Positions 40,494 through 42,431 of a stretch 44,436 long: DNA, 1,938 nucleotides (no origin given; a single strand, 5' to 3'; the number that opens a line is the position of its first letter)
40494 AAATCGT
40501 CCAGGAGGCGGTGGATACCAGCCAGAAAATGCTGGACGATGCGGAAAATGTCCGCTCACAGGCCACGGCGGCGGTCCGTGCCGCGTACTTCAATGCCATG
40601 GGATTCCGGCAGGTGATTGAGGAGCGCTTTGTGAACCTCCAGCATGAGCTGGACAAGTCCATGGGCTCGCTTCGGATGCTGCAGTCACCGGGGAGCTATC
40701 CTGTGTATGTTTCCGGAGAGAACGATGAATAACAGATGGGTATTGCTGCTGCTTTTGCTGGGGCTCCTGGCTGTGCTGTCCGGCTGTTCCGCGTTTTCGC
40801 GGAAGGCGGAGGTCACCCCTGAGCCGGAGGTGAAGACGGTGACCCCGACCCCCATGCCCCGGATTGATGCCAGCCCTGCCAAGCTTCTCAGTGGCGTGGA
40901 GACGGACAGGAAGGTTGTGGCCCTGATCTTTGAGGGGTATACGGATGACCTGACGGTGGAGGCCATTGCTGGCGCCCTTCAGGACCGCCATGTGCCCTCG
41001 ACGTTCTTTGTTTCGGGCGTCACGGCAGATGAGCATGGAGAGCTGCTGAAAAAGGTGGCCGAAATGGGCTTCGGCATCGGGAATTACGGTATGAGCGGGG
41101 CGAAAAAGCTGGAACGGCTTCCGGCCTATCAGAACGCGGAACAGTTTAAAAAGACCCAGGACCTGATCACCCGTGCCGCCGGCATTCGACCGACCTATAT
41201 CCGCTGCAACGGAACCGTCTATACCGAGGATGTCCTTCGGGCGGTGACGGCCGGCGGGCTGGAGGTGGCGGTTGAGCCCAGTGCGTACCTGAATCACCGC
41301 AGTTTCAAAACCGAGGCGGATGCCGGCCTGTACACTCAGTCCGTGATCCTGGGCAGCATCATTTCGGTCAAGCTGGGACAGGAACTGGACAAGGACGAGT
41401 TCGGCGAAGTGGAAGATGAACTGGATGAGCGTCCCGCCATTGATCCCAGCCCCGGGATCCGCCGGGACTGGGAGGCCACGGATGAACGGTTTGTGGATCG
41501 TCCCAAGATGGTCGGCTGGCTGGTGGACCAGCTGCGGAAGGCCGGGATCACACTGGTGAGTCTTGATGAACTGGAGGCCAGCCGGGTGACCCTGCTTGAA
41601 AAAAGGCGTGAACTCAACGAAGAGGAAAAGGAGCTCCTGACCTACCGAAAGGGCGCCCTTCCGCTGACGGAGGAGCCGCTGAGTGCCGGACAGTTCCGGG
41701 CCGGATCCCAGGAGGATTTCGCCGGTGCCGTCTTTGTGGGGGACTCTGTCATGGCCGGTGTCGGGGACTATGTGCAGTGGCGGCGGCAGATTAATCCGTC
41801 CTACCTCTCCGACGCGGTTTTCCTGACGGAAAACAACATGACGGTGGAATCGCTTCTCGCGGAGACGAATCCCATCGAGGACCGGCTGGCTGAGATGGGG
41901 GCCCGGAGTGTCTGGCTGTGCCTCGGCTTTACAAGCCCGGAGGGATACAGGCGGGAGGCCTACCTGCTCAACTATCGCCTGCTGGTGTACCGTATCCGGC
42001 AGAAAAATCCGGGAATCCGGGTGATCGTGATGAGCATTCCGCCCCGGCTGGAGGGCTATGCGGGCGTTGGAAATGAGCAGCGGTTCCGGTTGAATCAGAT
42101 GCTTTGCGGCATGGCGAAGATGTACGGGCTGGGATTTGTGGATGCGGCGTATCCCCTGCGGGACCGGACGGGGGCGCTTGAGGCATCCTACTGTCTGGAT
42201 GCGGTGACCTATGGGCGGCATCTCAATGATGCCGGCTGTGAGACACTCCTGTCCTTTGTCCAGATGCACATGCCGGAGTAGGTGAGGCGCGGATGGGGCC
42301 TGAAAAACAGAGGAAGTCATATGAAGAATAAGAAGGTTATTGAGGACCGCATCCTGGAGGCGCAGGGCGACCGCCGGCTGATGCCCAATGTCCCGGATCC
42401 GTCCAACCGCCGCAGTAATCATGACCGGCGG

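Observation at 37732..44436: Six-gene exopolysaccharide operon built around a HasA-type synthase, in an unusual gene context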

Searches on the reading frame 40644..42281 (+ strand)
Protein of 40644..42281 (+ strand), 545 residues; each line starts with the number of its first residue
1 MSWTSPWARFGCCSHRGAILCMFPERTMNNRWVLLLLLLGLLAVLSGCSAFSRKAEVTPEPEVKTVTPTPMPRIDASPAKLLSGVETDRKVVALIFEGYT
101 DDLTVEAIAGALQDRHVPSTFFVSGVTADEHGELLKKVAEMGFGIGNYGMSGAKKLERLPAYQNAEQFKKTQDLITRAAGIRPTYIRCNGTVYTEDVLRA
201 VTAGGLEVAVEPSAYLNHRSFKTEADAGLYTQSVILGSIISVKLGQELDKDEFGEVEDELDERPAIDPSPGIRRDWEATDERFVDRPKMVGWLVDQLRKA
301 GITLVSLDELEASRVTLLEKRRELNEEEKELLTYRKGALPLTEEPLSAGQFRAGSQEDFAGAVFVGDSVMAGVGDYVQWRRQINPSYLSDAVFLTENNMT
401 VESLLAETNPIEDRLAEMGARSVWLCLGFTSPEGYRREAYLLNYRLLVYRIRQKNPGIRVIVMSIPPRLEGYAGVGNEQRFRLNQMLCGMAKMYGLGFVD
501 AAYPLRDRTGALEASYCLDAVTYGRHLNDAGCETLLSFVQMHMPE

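Call 3: search_protein_families(library=pfam, proteins=[window:40644-42281:+], max_evalue=0.01)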
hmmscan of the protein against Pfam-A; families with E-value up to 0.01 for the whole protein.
window:40644-42281:+ (545 aa): 2 families
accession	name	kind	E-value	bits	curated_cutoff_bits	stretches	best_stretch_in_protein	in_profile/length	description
PF01522.26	Polysacc_deac_1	-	6.7e-15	55.6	23.1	1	86-208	3-123/124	Polysaccharide deacetylase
PF13472.12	Lipase_GDSL_2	-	3.3e-10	41.2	32.9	1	364-531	1-175/178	GDSL-like Lipase/Acylhydrolase family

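Call 7: search_protein_families(library=ncbifam, proteins=[window:40644-42281:+], max_evalue=0.01)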
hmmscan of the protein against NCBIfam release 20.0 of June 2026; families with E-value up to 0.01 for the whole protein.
window:40644-42281:+ (545 aa): 8 families
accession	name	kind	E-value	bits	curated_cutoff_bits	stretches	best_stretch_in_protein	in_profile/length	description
TIGR02764.1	spore_ybaN_pdaB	equivalog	1.8e-15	57.2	237.4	1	85-208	1-123/191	polysaccharide deacetylase family sporulation protein PdaB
NF045821.1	PgAcgDacpgdA1_Bac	equivalog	7.1e-10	38.2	400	1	88-200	86-197/282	peptidoglycan-N-acetylglucosamine deacetylase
TIGR04243.1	nodulat_NodB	equivalog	8.1e-09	35.3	240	1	91-207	3-119/197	chitooligosaccharide deacetylase NodB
TIGR02884.1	spore_pdaA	equivalog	5.1e-08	32.9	298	1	86-206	33-153/224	delta-lactam-biosynthetic de-N-acetylase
TIGR02873.1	spore_ylxY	hypoth_equivalog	8e-08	31.8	391.5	1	86-200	81-194/268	probable sporulation protein, polysaccharide deacetylase family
NF045820.1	PgAcgDacpgdA_Strep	equivalog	1.4e-06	27.4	800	1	86-197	264-374/463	peptidoglycan-N-acetylglucosamine deacetylase PgdA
NF045822.1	PgAcgDacpgdA2_Bac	equivalog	1e-05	25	400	1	60-189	42-167/274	peptidoglycan-N-acetylglucosamine deacetylase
TIGR03006.1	pepcterm_polyde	equivalog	0.0036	16.5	276.2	1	106-180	37-110/272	XrtA system polysaccharide deacetylase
